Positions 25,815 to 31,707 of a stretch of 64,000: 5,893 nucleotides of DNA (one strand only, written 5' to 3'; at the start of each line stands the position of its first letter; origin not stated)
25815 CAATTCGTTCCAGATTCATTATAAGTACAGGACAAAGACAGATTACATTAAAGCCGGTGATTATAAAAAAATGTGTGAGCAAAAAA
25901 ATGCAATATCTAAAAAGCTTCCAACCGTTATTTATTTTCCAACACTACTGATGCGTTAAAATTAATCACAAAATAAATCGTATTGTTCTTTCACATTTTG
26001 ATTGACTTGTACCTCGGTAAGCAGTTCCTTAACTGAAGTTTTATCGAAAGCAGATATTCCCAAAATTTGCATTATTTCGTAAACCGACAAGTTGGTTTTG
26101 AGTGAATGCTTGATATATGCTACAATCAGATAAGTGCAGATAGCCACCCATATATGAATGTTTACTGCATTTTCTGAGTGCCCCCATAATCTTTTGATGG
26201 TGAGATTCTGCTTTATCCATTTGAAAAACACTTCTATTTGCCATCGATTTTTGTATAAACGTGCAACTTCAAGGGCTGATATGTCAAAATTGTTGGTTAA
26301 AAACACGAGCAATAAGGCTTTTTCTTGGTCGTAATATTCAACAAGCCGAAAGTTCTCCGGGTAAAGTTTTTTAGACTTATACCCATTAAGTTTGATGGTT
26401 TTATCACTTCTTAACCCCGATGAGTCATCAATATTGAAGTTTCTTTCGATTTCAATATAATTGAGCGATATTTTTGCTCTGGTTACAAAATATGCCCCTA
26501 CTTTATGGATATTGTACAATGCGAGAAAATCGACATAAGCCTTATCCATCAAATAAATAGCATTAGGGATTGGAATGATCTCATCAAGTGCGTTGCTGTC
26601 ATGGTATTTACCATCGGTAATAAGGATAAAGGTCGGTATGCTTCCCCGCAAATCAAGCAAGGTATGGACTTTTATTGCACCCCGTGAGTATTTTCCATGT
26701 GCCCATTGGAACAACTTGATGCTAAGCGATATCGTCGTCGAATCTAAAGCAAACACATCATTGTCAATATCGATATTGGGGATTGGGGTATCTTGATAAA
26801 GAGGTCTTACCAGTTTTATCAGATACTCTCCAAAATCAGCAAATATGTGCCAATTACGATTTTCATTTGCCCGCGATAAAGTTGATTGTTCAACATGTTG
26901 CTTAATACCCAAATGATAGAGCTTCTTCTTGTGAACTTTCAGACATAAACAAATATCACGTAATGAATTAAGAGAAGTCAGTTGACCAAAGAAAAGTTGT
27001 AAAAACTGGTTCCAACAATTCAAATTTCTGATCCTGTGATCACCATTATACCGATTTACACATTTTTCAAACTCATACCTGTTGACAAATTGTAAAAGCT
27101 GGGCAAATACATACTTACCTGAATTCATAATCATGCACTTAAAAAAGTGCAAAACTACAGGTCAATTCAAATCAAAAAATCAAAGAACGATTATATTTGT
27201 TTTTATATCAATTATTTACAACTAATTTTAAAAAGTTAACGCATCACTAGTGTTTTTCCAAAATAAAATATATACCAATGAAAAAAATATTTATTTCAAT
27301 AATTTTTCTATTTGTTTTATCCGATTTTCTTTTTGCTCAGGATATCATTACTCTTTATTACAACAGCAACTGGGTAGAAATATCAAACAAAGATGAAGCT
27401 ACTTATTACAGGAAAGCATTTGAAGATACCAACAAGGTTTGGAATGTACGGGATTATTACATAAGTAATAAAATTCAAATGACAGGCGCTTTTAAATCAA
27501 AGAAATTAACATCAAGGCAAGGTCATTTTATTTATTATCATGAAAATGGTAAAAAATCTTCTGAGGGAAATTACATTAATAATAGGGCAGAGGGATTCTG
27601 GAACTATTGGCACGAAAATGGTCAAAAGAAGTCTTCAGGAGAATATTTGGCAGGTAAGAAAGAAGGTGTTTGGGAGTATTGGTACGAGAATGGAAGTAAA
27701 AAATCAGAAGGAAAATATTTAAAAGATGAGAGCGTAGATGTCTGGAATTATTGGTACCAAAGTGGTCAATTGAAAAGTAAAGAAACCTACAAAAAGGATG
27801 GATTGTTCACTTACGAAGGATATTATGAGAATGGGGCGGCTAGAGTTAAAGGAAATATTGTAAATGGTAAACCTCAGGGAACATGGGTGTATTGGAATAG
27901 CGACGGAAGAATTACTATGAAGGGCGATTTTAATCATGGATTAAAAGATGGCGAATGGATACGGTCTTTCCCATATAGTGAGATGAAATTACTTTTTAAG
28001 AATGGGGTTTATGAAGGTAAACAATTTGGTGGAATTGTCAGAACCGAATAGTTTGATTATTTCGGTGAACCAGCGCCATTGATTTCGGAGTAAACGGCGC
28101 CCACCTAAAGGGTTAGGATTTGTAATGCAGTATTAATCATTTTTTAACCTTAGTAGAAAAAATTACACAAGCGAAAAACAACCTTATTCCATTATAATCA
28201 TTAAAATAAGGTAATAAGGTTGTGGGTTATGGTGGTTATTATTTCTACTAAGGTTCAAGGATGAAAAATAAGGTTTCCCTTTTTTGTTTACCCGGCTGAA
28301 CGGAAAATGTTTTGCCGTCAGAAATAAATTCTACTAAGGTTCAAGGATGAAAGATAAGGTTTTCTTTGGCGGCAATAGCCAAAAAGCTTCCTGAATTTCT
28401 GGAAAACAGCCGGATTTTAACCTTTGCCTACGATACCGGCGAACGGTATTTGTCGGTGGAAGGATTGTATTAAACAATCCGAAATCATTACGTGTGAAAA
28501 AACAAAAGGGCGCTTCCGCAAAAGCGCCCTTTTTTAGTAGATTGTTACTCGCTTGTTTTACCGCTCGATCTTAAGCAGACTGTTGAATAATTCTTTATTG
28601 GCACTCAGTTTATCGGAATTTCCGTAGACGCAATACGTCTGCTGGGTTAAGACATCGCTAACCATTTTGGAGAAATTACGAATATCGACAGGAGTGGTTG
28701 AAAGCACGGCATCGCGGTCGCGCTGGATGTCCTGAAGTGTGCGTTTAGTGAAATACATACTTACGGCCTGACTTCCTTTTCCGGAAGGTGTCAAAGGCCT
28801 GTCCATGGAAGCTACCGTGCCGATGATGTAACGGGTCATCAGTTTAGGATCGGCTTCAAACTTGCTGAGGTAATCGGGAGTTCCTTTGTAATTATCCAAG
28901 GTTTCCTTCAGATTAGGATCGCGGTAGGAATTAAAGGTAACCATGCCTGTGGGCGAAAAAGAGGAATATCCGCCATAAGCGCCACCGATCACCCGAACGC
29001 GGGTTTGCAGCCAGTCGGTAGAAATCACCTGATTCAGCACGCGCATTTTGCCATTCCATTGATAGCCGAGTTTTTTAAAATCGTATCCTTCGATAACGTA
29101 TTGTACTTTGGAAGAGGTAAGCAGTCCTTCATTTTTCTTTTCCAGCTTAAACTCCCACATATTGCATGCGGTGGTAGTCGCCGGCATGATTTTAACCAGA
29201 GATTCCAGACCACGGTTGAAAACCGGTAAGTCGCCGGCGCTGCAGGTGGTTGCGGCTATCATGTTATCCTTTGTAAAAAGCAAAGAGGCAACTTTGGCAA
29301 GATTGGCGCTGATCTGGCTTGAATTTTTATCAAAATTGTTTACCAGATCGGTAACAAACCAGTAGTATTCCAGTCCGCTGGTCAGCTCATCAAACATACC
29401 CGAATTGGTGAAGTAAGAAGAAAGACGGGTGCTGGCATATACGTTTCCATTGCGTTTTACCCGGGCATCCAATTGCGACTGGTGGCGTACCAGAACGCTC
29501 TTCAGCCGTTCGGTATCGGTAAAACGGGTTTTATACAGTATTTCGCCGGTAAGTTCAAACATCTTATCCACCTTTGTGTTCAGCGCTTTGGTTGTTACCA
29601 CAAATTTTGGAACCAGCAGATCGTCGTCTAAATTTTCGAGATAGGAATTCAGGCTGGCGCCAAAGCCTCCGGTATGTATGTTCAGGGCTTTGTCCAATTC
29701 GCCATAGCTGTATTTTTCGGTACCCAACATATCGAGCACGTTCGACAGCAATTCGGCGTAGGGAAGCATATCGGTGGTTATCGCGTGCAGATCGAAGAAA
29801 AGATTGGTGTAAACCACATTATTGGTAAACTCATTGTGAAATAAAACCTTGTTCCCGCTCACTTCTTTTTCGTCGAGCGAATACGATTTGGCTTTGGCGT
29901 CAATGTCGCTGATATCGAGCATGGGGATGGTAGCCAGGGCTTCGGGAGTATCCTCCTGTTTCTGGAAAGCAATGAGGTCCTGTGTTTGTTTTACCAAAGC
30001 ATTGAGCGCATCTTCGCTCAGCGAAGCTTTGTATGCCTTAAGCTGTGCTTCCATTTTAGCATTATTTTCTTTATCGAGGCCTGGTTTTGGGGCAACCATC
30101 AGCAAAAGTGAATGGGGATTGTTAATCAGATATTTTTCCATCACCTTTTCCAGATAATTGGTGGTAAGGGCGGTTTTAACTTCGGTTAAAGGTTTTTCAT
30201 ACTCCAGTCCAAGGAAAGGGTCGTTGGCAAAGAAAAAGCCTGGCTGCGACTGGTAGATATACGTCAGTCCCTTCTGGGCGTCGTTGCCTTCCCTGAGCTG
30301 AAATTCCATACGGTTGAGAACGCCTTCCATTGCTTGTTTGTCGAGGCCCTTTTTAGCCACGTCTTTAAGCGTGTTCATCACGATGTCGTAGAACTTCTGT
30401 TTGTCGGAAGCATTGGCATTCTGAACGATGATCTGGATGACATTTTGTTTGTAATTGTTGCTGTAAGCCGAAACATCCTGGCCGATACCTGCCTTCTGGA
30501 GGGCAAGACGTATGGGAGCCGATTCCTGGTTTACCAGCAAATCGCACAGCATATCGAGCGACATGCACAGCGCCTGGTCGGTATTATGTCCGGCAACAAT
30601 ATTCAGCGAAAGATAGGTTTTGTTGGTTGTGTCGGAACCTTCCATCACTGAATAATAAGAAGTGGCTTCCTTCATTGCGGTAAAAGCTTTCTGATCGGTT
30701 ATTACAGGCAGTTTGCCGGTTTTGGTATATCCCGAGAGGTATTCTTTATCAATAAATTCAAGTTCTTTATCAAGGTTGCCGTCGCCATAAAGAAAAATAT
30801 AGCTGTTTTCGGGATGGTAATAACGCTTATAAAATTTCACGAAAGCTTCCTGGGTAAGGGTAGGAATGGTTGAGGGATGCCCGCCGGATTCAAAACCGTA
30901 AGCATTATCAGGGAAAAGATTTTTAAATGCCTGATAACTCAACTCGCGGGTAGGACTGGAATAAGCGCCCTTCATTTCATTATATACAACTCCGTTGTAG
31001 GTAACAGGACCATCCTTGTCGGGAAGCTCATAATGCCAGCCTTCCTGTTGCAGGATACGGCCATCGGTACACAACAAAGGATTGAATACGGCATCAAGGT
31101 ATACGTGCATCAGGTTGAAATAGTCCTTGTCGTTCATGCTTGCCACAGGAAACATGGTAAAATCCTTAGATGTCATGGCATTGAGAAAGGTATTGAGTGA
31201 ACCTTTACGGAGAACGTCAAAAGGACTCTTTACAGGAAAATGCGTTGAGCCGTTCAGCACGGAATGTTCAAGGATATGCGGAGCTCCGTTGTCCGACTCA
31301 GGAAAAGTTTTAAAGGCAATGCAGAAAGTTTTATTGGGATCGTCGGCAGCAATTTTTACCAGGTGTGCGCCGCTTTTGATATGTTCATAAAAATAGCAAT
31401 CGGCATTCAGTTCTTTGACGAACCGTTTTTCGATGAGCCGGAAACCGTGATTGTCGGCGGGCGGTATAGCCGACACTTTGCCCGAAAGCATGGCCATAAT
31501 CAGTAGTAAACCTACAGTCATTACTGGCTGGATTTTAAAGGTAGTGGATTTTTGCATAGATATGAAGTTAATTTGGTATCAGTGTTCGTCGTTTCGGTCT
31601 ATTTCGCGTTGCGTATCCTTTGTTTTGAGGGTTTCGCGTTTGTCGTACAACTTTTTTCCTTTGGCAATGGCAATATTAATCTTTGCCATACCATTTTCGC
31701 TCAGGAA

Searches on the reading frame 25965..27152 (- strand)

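Call 19: search_protein_families(library=pfam, proteins=[window:25965-27152:-])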
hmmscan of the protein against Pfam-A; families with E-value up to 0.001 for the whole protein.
window:25965-27152:- (396 aa): 2 families
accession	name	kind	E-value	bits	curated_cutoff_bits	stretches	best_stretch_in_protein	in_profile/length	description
PF14294.11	DUF4372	-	2e-32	111.6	25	1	12-84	2-74/74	Domain of unknown function (DUF4372)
PF01609.27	DDE_Tnp_1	-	4.7e-26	92.2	23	1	132-342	5-199/200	Transposase DDE domain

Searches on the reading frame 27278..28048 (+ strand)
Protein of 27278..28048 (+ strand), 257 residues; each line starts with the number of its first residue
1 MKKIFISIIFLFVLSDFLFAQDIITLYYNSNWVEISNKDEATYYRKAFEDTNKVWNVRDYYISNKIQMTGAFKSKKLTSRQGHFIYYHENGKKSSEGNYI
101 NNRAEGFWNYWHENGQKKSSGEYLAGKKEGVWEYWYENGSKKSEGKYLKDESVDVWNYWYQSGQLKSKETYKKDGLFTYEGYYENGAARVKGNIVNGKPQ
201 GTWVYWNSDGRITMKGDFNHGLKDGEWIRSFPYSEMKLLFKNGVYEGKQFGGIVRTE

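Call 19: search_protein_families(library=pfam, proteins=[window:27278-28048:+])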
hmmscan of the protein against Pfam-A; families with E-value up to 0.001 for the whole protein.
window:27278-28048:+ (257 aa): 1 family
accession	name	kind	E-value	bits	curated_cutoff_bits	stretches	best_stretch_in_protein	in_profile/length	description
PF07661.19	MORN_2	-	5e-08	32.7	29.6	0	80-101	1-22/22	MORN repeat variant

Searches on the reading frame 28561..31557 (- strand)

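Call 19: search_protein_families(library=pfam, proteins=[window:28561-31557:-])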
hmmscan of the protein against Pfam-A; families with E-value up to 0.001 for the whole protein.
window:28561-31557:- (999 aa): 4 families
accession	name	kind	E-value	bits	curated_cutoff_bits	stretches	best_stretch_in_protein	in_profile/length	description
PF08367.16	M16C_assoc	-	4.4e-71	239.4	25.3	1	489-738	2-252/252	Peptidase M16C associated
PF22516.1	PreP_C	-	3.4e-40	137.9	27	1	809-978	1-170/173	PreP C-terminal domain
PF05193.26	Peptidase_M16_C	-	6.2e-23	82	23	1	234-415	2-179/181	Peptidase M16 inactive domain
PF00675.25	Peptidase_M16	-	5.3e-07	30.1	22.3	0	87-162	28-100/149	Insulinase (Peptidase family M16)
